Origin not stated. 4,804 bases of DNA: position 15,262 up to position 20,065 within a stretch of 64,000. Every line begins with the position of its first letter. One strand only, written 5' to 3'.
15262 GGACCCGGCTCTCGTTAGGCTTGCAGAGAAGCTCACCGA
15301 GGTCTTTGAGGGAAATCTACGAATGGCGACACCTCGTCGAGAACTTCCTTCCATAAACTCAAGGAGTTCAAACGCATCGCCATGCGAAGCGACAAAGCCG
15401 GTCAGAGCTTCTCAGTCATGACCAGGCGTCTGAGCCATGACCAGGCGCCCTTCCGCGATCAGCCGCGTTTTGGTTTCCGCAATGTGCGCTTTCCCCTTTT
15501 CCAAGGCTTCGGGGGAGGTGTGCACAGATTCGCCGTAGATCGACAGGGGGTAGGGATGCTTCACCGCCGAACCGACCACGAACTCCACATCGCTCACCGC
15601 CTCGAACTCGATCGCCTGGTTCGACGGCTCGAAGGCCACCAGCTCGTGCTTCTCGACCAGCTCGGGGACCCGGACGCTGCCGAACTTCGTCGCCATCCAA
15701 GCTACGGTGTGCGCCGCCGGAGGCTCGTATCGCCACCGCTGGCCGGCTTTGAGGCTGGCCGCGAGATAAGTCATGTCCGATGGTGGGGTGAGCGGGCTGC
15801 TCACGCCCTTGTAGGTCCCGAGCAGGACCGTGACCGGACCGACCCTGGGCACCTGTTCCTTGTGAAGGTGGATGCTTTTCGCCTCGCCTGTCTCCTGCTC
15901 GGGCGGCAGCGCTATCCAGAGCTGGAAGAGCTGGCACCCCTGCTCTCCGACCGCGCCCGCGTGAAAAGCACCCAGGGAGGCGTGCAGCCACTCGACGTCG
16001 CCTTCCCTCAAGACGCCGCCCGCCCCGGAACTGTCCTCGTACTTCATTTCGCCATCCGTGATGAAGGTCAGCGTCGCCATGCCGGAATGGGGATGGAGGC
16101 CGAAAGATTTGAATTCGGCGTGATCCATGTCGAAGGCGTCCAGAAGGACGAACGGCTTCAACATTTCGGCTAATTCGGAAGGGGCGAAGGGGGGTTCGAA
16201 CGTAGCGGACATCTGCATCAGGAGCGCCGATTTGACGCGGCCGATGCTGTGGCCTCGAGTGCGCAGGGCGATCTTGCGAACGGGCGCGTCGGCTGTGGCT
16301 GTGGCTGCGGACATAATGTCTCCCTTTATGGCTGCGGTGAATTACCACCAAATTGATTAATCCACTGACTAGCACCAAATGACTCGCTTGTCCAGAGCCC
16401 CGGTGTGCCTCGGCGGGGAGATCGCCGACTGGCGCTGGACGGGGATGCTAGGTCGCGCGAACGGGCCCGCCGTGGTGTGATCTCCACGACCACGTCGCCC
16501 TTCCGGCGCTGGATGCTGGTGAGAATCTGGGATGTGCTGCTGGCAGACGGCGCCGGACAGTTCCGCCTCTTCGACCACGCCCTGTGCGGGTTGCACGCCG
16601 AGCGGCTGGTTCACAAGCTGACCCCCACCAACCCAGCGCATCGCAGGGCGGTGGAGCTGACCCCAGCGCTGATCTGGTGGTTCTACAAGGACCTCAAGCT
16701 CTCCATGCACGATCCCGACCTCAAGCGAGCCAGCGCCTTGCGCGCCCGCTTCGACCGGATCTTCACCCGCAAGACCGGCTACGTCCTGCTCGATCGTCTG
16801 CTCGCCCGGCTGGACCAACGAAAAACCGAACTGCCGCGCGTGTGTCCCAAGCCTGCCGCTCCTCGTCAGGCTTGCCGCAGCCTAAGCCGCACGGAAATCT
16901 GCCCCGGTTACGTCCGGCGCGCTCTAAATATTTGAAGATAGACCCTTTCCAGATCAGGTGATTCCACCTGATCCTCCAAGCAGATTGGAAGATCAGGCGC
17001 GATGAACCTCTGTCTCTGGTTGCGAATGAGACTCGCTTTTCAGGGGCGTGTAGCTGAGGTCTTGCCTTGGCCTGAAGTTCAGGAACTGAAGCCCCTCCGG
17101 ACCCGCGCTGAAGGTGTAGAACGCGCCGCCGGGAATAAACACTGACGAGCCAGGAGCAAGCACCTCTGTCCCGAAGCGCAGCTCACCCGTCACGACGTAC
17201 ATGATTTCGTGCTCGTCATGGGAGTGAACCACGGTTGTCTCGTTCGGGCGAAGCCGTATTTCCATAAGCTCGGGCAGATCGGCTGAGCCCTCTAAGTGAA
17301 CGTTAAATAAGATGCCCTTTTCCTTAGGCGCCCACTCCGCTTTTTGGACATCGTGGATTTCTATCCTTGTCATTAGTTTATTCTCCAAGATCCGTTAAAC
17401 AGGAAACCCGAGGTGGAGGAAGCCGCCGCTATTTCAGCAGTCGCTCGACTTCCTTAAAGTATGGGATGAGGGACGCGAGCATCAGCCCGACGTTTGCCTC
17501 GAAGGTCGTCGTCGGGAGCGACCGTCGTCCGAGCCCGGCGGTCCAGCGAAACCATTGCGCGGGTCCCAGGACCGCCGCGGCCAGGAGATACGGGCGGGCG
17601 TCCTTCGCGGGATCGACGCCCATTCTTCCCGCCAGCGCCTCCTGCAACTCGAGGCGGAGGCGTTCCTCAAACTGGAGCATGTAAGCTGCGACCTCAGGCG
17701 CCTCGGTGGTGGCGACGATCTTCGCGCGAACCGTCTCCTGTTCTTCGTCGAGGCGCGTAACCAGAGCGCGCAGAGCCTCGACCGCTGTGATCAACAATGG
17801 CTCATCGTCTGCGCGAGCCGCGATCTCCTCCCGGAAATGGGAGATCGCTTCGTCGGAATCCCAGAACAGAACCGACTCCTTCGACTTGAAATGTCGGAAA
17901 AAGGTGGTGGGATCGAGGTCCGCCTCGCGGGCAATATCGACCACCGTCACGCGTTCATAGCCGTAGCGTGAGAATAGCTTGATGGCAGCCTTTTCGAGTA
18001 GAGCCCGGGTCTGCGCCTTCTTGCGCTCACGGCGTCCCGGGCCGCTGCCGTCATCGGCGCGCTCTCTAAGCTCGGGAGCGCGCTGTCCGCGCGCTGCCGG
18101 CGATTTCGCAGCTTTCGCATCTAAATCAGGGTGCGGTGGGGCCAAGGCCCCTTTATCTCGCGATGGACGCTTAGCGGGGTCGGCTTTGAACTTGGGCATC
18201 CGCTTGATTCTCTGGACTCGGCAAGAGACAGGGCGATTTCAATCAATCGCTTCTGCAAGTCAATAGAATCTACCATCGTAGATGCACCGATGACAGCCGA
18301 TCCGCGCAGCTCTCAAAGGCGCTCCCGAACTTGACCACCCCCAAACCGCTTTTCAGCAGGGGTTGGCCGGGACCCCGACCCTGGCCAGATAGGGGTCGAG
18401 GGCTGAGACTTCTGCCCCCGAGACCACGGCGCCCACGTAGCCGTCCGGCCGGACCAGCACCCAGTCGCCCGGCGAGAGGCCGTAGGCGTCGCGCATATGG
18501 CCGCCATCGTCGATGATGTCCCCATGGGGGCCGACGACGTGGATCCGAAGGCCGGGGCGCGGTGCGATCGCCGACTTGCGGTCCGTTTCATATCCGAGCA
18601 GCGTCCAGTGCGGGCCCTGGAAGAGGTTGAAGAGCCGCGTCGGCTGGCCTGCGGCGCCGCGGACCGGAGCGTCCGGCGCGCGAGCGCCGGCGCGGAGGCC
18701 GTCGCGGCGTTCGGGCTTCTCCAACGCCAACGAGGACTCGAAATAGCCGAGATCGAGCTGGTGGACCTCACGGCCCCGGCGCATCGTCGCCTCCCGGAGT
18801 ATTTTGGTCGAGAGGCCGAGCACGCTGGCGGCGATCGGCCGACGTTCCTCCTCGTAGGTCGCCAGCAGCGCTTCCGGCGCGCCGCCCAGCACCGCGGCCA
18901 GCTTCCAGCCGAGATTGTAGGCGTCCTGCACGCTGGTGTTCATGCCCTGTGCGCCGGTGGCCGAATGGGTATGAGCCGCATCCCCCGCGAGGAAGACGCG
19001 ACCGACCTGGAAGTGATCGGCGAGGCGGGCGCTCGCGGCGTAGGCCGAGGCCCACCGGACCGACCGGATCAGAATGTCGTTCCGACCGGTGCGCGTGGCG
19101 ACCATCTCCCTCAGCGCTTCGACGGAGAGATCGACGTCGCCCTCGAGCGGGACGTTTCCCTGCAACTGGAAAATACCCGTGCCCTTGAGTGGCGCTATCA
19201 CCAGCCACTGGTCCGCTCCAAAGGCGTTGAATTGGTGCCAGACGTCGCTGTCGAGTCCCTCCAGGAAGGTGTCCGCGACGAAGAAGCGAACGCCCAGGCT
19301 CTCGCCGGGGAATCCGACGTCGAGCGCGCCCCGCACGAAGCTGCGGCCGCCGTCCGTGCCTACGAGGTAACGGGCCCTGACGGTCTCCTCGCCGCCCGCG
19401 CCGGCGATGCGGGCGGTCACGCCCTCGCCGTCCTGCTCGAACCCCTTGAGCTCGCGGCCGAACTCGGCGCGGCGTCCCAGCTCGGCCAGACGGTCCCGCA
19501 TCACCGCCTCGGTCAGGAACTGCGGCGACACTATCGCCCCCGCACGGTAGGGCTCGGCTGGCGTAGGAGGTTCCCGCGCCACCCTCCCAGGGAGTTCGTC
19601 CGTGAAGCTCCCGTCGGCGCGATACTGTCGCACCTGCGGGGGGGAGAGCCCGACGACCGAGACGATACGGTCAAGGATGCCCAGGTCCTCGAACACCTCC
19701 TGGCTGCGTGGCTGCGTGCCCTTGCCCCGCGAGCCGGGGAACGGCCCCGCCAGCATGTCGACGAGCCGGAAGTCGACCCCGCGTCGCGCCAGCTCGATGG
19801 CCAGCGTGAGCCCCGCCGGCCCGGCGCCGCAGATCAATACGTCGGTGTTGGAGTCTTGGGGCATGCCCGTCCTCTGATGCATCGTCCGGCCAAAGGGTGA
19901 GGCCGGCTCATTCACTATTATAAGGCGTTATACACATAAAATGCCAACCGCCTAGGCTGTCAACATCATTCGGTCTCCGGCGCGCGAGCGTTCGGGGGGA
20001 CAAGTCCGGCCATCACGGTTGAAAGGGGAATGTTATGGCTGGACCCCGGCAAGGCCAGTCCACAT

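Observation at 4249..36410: One promoter/operator module reiterated in front of at least seven transcription units of the catabolic region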

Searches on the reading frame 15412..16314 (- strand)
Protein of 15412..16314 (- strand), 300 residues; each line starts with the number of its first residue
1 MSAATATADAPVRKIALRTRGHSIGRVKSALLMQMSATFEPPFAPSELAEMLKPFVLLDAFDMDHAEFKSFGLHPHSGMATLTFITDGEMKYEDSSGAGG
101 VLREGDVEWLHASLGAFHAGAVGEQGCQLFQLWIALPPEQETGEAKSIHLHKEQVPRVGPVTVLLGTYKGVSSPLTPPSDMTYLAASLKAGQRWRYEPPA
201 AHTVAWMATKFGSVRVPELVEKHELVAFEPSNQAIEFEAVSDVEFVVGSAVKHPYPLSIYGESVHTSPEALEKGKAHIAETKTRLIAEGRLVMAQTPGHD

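Call 9: search_protein_families(library=pfam, proteins=[window:15412-16314:-])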
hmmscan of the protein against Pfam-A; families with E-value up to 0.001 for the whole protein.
window:15412-16314:- (300 aa): 1 family
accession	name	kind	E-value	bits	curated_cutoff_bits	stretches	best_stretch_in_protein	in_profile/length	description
PF02678.22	Pirin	-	7.3e-21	74.7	26.1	1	47-134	12-108/108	Pirin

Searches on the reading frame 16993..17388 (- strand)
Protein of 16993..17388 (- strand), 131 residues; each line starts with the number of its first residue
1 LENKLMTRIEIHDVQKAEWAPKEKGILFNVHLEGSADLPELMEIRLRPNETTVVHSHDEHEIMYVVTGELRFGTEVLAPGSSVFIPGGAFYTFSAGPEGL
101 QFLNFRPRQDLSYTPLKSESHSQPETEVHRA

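Call 9: search_protein_families(library=pfam, proteins=[window:16993-17388:-])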
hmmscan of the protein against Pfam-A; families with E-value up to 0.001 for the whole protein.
window:16993-17388:- (131 aa): 2 families
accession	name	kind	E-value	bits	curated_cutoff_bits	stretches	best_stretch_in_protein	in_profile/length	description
PF07883.17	Cupin_2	-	9.8e-07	28.8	27.2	1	44-94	3-57/70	Cupin domain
PF12973.13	Cupin_7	-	5.7e-05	23.3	27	1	12-92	6-86/105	ChrR Cupin-like domain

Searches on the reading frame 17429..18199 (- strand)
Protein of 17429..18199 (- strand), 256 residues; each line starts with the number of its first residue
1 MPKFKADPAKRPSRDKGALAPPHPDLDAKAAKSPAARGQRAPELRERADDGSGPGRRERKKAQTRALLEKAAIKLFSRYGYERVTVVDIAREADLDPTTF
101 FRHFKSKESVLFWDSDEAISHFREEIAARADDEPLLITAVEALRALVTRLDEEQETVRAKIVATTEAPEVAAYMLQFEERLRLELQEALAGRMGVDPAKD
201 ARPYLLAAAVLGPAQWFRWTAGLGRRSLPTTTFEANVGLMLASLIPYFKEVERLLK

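Call 9: search_protein_families(library=pfam, proteins=[window:17429-18199:-])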
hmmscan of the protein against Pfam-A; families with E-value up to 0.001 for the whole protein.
window:17429-18199:- (256 aa): 2 families
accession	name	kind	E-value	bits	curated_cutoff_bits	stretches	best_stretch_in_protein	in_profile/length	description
PF00440.29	TetR_N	-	1e-12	48.1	24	1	70-111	3-44/47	Bacterial regulatory proteins, tetR family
PF17754.6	TetR_C_14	-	0.00012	22.4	22.7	1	139-214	7-81/112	MftR C-terminal domain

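Call 32: search_protein_families(library=ncbifam, proteins=[window:17429-18199:-], max_evalue=0.00001)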
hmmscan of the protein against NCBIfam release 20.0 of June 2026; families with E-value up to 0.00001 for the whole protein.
window:17429-18199:- (256 aa): 8 families
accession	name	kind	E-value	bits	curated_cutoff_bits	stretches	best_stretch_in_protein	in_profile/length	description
TIGR03968.1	mycofact_TetR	equivalog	9.5e-20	71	224.9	1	57-214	3-159/190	mycofactocin system transcriptional regulator MftR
NF041196.1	ScbR_bind_reg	equivalog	2.4e-10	40.9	150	1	62-190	5-137/191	ScbR family autoregulator-binding transcription factor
TIGR02366.1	DHAK_reg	equivalog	1.6e-08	34.8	129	1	68-186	8-118/176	dihydroxyacetone kinase transcriptional activator DhaS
NF007949.0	PRK10668.1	equivalog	6.5e-07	29.1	271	1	58-148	5-99/216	multidrug efflux transporter transcriptional repressor AcrR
NF008402.0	PRK11202.1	equivalog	1.3e-06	28.3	151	1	56-108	4-57/211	HTH-type transcriptional repressor FabR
NF053878.1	FATransRegFadRBac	equivalog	2e-06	27.8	200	1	70-148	10-85/190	fatty acid metabolism transcriptional regulator FadR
NF050111.1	TransRegSACE7040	equivalog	5.6e-06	26.4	250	0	65-112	3-50/186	SACE_7040 family transcriptional regulator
NF037937.1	septum_RefZ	equivalog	9.3e-06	25.7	180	0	70-111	6-47/195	forespore capture DNA-binding protein RefZ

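Call 34: find_encoding_contigs(protein=window:17429-18199:-, flank=10000, max_places=6)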
Protein window:17429-18199:- (256 aa): no gene with exactly this product is on record in the collection.

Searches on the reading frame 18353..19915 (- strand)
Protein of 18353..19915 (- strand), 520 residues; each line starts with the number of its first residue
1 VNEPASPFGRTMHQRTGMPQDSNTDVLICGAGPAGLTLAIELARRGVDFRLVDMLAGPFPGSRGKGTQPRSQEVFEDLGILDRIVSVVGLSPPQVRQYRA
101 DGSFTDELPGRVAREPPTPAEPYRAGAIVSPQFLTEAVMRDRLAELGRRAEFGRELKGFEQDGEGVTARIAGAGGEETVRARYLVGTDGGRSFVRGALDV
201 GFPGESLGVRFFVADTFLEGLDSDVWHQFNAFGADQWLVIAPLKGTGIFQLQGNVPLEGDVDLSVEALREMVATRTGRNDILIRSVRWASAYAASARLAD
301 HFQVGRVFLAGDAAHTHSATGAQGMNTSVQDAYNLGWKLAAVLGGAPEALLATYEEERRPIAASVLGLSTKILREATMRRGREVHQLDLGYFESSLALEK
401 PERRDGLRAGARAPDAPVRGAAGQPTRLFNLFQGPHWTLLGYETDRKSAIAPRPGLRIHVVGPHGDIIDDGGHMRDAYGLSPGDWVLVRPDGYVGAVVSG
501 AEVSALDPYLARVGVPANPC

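Call 9: search_protein_families(library=pfam, proteins=[window:18353-19915:-])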
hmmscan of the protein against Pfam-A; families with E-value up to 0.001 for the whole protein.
window:18353-19915:- (520 aa): 7 families
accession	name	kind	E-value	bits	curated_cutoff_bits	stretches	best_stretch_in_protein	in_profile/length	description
PF01494.25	FAD_binding_3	-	1.4e-73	248.5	22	1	24-366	2-346/349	FAD binding domain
PF21274.3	Rng_hyd_C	-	5e-08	33.6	27.5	1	409-512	4-102/107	Aromatic-ring hydroxylase, C-terminal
PF07976.19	Phe_hydrox_dim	-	2.9e-05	24.5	24.9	1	471-515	147-194/197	Phenol hydroxylase, C-terminal dimerisation domain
PF01266.30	DAO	-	4.9e-05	23.5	27.9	0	25-54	1-30/353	FAD dependent oxidoreductase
PF07992.20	Pyr_redox_2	-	0.00018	21.5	26.1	0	25-62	2-38/291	Pyridine nucleotide-disulphide oxidoreductase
PF00890.30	FAD_binding_2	-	0.00018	21.3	20.4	1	25-53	1-29/414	FAD binding domain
PF13450.12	NAD_binding_8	-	0.00039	21.1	21.9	0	28-58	1-31/68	NAD(P)-binding Rossmann-like domain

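Call 32: search_protein_families(library=ncbifam, proteins=[window:18353-19915:-], max_evalue=0.00001)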
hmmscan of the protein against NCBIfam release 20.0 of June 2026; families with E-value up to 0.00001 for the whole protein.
window:18353-19915:- (520 aa): 47 families (the best 25 are shown)
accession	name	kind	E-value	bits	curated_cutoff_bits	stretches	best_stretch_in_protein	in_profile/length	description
NF004832.0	PRK06184.1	subfamily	3.4e-202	672.7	476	1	20-517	3-502/506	hypothetical protein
NF033145.1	rif_monoox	equivalog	1.6e-64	218.5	800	1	25-368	2-333/472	rifampin monooxygenase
NF004780.0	PRK06126.1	subfamily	3.3e-62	210.5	445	1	20-376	5-376/552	hypothetical protein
NF006092.0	PRK08244.1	equivalog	2.8e-60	204.4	644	2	128-366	95-334/494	monooxygenase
NF005303.0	PRK06834.1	subfamily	1.6e-59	201.8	625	1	23-508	3-477/488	hypothetical protein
NF046069.1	AkvoneHdxseRdmE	equivalog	2.9e-58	197.9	700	1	26-495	1-498/521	aklavinone 12-hydroxylase RdmE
NF006002.0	PRK08132.1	subfamily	7.9e-58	196.2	416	2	8-370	10-367/552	FAD-dependent oxidoreductase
NF004831.0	PRK06183.1-5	equivalog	7.4e-53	179.8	546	1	21-372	6-349/568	bifunctional 3-(3-hydroxy-phenyl)propionate/3-hydroxycinnamic acid hydroxylase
NF046068.1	AkvoneHdxseDnrF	equivalog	3.1e-52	178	650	1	26-397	1-389/439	aklavinone 12-hydroxylase DnrF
NF000343.1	rif_mono_Iri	exception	1.6e-43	149.5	950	2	279-367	245-334/479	rifampin monooxygenase Iri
NF006144.0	PRK08294.1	subfamily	8.5e-43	146.6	560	2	172-366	190-402/637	phenol 2-monooxygenase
NF004828.0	PRK06183.1-2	equivalog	2.3e-41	141.8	853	1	16-374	5-352/568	bifunctional 3-(3-hydroxy-phenyl)propionate/3-hydroxycinnamic acid hydroxylase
NF004829.0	PRK06183.1-3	subfamily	7.4e-40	137.2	390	1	20-499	5-496/520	bifunctional 3-(3-hydroxy-phenyl)propionate/3-hydroxycinnamic acid hydroxylase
NF004830.0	PRK06183.1-4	equivalog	9.1e-39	133.3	1135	1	20-369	15-356/617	bifunctional 3-(3-hydroxy-phenyl)propionate/3-hydroxycinnamic acid hydroxylase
NF045577.1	FAD_mono_MbnF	equivalog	4.4e-38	131.2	800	2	262-363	251-352/531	methanobactin biosynthesis FAD monooxygenase MbnF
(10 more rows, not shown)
